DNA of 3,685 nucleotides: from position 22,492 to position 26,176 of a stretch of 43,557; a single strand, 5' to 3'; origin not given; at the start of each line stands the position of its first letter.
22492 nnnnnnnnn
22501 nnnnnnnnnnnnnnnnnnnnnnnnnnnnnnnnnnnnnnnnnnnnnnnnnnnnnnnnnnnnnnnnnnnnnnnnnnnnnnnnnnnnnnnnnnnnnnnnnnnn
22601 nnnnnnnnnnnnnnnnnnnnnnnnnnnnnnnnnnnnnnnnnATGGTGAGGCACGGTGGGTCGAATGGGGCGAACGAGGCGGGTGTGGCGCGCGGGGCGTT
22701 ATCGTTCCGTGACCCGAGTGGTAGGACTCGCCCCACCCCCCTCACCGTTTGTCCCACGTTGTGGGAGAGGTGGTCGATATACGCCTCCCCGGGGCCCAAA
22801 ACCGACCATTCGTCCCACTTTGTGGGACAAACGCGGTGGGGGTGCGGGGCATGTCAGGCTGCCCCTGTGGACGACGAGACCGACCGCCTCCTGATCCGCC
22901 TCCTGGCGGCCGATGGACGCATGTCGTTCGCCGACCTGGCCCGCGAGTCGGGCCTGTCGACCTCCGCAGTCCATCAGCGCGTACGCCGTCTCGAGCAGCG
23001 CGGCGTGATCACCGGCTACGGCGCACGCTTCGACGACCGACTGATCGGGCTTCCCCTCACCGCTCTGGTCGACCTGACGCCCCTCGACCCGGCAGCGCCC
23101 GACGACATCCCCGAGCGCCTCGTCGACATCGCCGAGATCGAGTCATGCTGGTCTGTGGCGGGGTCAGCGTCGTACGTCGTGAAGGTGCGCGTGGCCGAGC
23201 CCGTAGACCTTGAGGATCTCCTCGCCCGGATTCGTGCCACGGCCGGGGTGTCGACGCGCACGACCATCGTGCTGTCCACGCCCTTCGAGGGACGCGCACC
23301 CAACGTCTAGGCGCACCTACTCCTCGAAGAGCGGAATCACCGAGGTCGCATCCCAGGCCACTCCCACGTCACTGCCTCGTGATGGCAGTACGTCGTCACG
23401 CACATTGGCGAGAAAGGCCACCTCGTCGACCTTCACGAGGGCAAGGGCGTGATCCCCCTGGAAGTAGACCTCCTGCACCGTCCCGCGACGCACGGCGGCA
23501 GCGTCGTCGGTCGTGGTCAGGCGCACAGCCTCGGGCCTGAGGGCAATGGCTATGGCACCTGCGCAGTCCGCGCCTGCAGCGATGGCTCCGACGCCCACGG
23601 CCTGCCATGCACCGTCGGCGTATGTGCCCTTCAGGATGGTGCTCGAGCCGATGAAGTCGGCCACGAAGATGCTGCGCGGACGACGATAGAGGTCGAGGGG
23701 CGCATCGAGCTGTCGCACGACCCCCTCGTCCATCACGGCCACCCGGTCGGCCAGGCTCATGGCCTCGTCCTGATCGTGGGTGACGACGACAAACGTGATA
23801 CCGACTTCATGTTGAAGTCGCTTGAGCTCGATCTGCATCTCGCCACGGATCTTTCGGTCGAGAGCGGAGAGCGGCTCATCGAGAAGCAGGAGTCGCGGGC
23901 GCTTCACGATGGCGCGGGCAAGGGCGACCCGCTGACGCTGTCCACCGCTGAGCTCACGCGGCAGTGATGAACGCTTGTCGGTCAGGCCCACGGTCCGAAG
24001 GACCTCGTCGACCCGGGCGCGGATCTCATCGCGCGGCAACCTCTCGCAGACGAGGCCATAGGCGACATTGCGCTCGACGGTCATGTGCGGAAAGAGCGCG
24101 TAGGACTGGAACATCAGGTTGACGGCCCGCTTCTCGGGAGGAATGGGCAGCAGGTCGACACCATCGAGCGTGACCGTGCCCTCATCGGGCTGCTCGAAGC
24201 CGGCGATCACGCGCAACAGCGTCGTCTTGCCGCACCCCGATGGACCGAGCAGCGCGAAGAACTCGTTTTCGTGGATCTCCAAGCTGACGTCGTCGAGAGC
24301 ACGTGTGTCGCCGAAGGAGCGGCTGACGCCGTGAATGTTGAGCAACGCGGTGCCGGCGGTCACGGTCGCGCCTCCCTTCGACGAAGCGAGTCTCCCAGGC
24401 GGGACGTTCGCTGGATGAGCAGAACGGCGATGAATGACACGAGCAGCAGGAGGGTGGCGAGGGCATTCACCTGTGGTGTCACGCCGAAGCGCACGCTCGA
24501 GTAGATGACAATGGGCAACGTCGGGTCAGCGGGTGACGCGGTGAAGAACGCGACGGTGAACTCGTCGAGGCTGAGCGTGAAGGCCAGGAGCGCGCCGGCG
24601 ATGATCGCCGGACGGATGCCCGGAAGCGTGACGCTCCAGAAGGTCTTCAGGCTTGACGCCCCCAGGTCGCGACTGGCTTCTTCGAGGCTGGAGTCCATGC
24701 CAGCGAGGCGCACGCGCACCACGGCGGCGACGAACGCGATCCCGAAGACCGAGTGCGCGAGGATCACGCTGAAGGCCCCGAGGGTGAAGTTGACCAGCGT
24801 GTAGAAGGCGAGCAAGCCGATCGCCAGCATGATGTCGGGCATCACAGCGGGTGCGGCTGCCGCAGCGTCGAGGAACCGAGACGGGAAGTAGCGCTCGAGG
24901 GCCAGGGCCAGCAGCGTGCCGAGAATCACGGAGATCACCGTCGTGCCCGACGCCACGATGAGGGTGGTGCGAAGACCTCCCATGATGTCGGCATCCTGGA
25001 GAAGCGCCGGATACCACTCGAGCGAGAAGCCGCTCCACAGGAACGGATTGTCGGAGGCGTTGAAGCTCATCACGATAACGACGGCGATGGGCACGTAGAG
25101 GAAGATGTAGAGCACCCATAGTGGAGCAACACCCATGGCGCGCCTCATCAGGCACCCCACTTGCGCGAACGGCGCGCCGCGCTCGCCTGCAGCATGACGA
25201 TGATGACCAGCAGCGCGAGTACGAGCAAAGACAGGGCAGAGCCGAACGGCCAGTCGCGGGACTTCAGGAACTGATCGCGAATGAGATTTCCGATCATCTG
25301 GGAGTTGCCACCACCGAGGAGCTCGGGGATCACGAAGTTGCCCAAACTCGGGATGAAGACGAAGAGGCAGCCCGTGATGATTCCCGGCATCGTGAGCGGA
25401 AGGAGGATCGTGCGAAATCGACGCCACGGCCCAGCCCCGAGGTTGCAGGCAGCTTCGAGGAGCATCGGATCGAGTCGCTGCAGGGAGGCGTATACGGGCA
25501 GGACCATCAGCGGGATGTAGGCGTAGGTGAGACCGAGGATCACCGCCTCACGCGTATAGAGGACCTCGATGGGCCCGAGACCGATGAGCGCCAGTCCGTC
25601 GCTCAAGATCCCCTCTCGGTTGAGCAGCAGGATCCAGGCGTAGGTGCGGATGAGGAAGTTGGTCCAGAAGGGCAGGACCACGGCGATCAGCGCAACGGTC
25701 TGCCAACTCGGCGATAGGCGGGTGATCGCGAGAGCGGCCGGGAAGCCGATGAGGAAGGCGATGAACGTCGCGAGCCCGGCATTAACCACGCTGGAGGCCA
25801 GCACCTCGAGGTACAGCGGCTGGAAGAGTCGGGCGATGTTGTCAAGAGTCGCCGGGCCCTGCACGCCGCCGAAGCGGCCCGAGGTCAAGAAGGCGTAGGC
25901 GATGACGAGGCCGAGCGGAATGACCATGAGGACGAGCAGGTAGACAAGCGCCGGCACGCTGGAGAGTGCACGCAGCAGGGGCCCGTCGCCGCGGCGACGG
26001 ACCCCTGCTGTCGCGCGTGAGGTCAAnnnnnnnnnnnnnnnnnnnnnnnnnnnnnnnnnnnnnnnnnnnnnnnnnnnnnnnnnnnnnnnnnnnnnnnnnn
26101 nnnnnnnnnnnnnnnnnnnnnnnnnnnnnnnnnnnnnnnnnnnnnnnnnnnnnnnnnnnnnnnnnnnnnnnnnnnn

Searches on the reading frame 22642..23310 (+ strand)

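Call 17: search_protein_families(library=pfam, proteins=[window:22642-23310:+])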
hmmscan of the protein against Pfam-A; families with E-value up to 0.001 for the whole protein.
window:22642-23310:+ (222 aa): 11 families
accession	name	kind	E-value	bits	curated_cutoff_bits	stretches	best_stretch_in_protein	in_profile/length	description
PF13412.12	HTH_24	-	3.7e-16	58.9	21.9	1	78-124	2-48/48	Winged helix-turn-helix DNA-binding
PF13404.12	HTH_AsnC-type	-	1.1e-15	57.6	27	1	78-118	2-42/42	AsnC-type helix-turn-helix domain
PF01037.27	AsnC_trans_reg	-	7.3e-13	48.7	25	1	152-213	10-73/73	Lrp/AsnC ligand binding domain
PF12802.13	MarR_2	-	3.3e-07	30.8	27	1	83-124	10-51/61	MarR family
PF09339.16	HTH_IclR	-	9.4e-07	28.9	22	1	84-123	8-48/52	IclR helix-turn-helix domain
PF01047.28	MarR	-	1.7e-05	25.1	24.6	1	84-124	8-48/59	MarR family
PF08279.18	HTH_11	-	5.9e-05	23.3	25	1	83-122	5-44/55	HTH domain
PF25212.1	HVO_A0114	-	7.1e-05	23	27.6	1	82-124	25-67/84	HVO_A0114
PF24034.1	DUF7343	-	7.5e-05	22.9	27.6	1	80-124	5-49/62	Domain of unknown function (DUF7343)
PF16221.11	HTH_47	-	0.00054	19.9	27.1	0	78-124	31-77/78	winged helix-turn-helix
PF22451.2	NirdL-like_HTH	-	0.00057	19.8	27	0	96-123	19-46/47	Siroheme decarboxylase NirDL-like HTH domain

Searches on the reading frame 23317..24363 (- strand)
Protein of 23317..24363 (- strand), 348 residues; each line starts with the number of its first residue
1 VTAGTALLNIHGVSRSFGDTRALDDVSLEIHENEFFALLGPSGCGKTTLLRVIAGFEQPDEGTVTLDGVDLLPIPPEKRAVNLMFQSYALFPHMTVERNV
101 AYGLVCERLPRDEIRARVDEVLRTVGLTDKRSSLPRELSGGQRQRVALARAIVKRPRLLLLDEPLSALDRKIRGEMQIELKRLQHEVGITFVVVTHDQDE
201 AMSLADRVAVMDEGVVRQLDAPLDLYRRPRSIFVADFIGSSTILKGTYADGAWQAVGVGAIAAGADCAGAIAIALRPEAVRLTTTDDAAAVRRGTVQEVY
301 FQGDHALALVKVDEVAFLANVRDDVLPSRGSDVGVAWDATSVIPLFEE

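Call 8: search_protein_families(library=pfam, proteins=[window:23317-24363:-])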
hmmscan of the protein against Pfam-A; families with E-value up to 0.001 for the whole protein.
window:23317-24363:- (348 aa): 4 families
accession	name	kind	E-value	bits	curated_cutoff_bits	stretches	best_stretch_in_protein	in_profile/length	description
PF00005.33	ABC_tran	-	9.7e-39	133.5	25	1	23-165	1-136/137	ABC transporter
PF08402.16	TOBE_2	-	1.5e-11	44.6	21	1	273-342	1-73/76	TOBE domain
PF02463.25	SMC_N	-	1.1e-05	25.4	40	0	119-208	124-208/220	RecF/RecN/SMC N terminal domain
PF13304.12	AAA_21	-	3.6e-05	24.4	27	0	35-56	1-22/304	AAA domain, putative AbiEii toxin, Type IV TA system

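Call 9: search_protein_families(library=ncbifam, proteins=[window:23317-24363:-])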
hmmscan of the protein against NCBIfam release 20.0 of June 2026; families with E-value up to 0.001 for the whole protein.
window:23317-24363:- (348 aa): 188 families (the best 25 are shown)
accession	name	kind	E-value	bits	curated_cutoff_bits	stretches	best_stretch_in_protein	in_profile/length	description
TIGR03265.1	PhnT2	equivalog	1.7e-110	369.6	457.7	1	6-316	3-316/353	putative 2-aminoethylphosphonate ABC transporter ATP-binding protein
NF006987.0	PRK09452.1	equivalog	5.5e-105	351.1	482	1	5-314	15-335/378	spermidine/putrescine ABC transporter ATP-binding protein PotA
TIGR01187.1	potA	subfamily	8.6e-105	350.4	355.6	1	38-338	1-318/325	polyamine ABC transporter ATP-binding protein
NF043075.1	MMSYN1_0197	equivalog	9.5e-105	350.3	550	1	7-340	2-334/341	spermidine/putrescine ABC transporter ATP-binding protein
NF008621.0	PRK11607.1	equivalog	5.7e-97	324.9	613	1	4-343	16-373/377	putrescine ABC transporter ATP-binding subunit PotG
NF008653.0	PRK11650.1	subfamily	5.1e-92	308.7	432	1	6-341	2-343/357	sn-glycerol-3-phosphate ABC transporter ATP-binding protein UgpC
NF040840.2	tungstate_WtpC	equivalog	2.6e-86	290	440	1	8-305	2-304/347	tungstate ABC transporter ATP-binding protein WtpC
TIGR03258.1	PhnT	equivalog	3.4e-86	289.5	499.15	1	4-342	5-354/359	2-aminoethylphosphonate ABC transport system ATP-binding subunit PhnT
TIGR00968.1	3a0106s01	subfamily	1.2e-83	280.3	342.75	1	9-242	2-235/237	sulfate ABC transporter ATP-binding protein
NF008513.0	PRK11432.1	equivalog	3e-83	279.6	496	1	7-326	6-327/351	ferric ABC transporter ATP-binding protein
NF040933.2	ABC_arch_GlcV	equivalog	9.4e-82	274.7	450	1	13-313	8-324/357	glucose ABC transporter ATP-binding protein GlcV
NF008233.0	PRK11000.1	equivalog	2e-75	254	568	1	8-242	4-238/369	maltose/maltodextrin ABC transporter ATP-binding protein MalK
NF008105.0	PRK10851.1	equivalog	7.4e-75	251.9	502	1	9-310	4-310/362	sulfate/thiosulfate ABC transporter ATP-binding protein CysA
TIGR01186.1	proV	subfamily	2.8e-66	224.1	326.6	1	18-276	4-268/363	betaine/proline/choline family ABC transporter ATP-binding protein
NF040729.1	ABC_ATP_SaoA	equivalog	1.3e-57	195.1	360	1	9-217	3-212/248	ABC transporter ATP-binding protein SaoA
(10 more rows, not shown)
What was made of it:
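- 23317..24363 (-): PotA-like ABC ATPase, last gene of the leftward operon. NCBIfam polyamine PotA subfamily at 350 bits, just under its cutoff (calls 8, 9).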

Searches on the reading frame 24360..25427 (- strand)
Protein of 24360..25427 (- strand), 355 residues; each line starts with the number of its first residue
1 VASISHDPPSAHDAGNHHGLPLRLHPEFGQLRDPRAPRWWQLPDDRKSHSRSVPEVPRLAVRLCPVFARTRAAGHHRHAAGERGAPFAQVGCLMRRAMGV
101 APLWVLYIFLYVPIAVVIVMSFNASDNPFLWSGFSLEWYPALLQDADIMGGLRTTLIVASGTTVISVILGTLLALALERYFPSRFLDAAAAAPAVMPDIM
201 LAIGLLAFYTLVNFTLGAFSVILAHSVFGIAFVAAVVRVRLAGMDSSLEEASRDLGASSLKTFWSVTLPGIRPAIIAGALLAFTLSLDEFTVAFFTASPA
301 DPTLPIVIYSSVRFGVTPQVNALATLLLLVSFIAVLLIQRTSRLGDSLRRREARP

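Call 8: search_protein_families(library=pfam, proteins=[window:24360-25427:-])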
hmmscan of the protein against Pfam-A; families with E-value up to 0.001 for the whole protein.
window:24360-25427:- (355 aa): 1 family
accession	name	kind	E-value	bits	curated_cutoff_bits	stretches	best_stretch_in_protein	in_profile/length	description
PF00528.27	BPD_transp_1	-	1.2e-12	48.4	26.4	1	167-338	2-174/184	Binding-protein-dependent transport system inner membrane component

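Call 9: search_protein_families(library=ncbifam, proteins=[window:24360-25427:-])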
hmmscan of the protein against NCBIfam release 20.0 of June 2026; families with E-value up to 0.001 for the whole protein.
window:24360-25427:- (355 aa): 31 families (the best 25 are shown)
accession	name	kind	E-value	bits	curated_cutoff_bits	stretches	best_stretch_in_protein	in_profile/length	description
NF007047.0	PRK09500.1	equivalog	1.6e-62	211.4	326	1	94-341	2-251/257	spermidine/putrescine ABC transporter permease PotC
NF007889.0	PRK10592.1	equivalog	5.7e-54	183.6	476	1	100-340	13-266/281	putrescine ABC transporter permease PotI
NF043073.1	MMSYN1_0195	equivalog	5.8e-44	150.6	1250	1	105-337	12-243/1021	spermidine/putrescine ABC transporter permease/substrate-binding protein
TIGR03255.1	PhnV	equivalog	2e-21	76.8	358.7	1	96-342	14-265/270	2-aminoethylphosphonate ABC transport system, membrane component PhnV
NF011624.0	PRK15050.1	equivalog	8.8e-20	71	247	1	98-332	27-276/297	2-aminoethylphosphonate ABC transporter permease subunit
TIGR02141.1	modB_ABC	equivalog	1.1e-19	71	182.6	1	155-341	3-205/208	molybdate ABC transporter permease subunit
TIGR02139.1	permease_CysT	equivalog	3.5e-18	66.2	246.1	1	105-339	15-256/265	sulfate ABC transporter permease subunit CysT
TIGR01581.1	Mo_ABC_porter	hypoth_equivalog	5.1e-18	65.4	210.3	1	142-336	13-224/225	ABC transporter permease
TIGR00969.1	3a0106s02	subfamily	2.1e-17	63.5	240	1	103-339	24-267/272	sulfate ABC transporter permease subunit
NF006939.0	PRK09421.1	equivalog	2.5e-16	59.8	262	1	153-337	13-216/230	molybdate ABC transporter permease subunit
NF040839.1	tungstate_WtpB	equivalog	2.6e-16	60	340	1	137-337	31-242/251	tungstate ABC transporter permease WtpB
TIGR03226.1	PhnU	equivalog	2.6e-16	60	283.45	1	67-338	20-299/311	2-aminoethylphosphonate ABC transporter permease subunit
TIGR03262.1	PhnU2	equivalog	2.8e-16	59.3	593.25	1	98-341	6-255/546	putative 2-aminoethylphosphonate ABC transporter permease subunit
NF008208.0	PRK10971.1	equivalog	3.5e-14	52.9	415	1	131-344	39-270/277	sulfate/thiosulfate ABC transporter permease CysT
NF043074.1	MMSYN1_0196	equivalog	1.5e-12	47.4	350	1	102-284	16-204/277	spermidine/putrescine ABC transporter permease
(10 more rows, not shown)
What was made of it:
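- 24360..25160 (-): PotC-like permease. BPD_transp_1; PotC model at 211 bits (calls 8, 9).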

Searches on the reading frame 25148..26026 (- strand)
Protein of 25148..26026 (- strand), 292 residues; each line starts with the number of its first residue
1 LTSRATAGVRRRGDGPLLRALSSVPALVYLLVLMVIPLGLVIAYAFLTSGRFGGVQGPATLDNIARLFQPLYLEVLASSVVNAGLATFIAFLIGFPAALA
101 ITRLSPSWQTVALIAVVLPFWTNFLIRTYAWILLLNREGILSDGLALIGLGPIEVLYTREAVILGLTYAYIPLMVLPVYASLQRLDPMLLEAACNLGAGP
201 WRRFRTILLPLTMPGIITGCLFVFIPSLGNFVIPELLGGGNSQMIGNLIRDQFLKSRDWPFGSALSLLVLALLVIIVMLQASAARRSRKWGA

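Call 8: search_protein_families(library=pfam, proteins=[window:25148-26026:-])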
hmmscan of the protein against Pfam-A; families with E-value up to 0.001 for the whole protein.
window:25148-26026:- (292 aa): 1 family
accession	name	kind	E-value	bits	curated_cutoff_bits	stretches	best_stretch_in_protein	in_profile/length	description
PF00528.27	BPD_transp_1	-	4.5e-13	49.8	26.4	1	87-286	6-181/184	Binding-protein-dependent transport system inner membrane component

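Call 9: search_protein_families(library=ncbifam, proteins=[window:25148-26026:-])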
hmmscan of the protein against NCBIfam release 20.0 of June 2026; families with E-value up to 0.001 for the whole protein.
window:25148-26026:- (292 aa): 27 families (the best 25 are shown)
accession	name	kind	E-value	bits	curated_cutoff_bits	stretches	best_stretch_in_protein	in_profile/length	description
NF007044.0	PRK09497.1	equivalog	9.4e-73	245.1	348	1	27-284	16-275/285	spermidine/putrescine ABC transporter permease PotB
NF007963.0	PRK10683.1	equivalog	1.5e-61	208.5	489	1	66-279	88-304/317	putrescine ABC transporter permease PotH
NF043074.1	MMSYN1_0196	equivalog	1.1e-33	116.7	350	1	24-281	15-259/277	spermidine/putrescine ABC transporter permease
TIGR03262.1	PhnU2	equivalog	9.7e-23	80.6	593.25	1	25-288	9-261/546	putative 2-aminoethylphosphonate ABC transporter permease subunit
NF011624.0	PRK15050.1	equivalog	3.7e-22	78.8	247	1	19-287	24-289/297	2-aminoethylphosphonate ABC transporter permease subunit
TIGR03226.1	PhnU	equivalog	1.6e-19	70.6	283.45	1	62-288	78-308/311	2-aminoethylphosphonate ABC transporter permease subunit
TIGR01581.1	Mo_ABC_porter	hypoth_equivalog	3.9e-19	69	210.3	1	67-240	14-184/225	ABC transporter permease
TIGR02141.1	modB_ABC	equivalog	2.7e-18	66.4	182.6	1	79-277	3-199/208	molybdate ABC transporter permease subunit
NF007047.0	PRK09500.1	equivalog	1.8e-15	57.3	326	1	29-286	13-254/257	spermidine/putrescine ABC transporter permease PotC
NF006939.0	PRK09421.1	equivalog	1.5e-14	54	262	1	73-231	9-165/230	molybdate ABC transporter permease subunit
TIGR00969.1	3a0106s02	subfamily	1.7e-14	54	240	1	26-281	23-267/272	sulfate ABC transporter permease subunit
TIGR02139.1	permease_CysT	equivalog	2.7e-13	50.1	246.1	1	26-280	12-259/265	sulfate ABC transporter permease subunit CysT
NF008208.0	PRK10971.1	equivalog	5.2e-11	42.5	415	1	78-286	62-273/277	sulfate/thiosulfate ABC transporter permease CysT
NF007852.0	PRK10561.1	equivalog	7.9e-10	39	335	1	19-277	14-281/295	sn-glycerol-3-phosphate ABC transporter permease UgpA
NF043073.1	MMSYN1_0195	equivalog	4.3e-09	35.1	1250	1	171-277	139-241/1021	spermidine/putrescine ABC transporter permease/substrate-binding protein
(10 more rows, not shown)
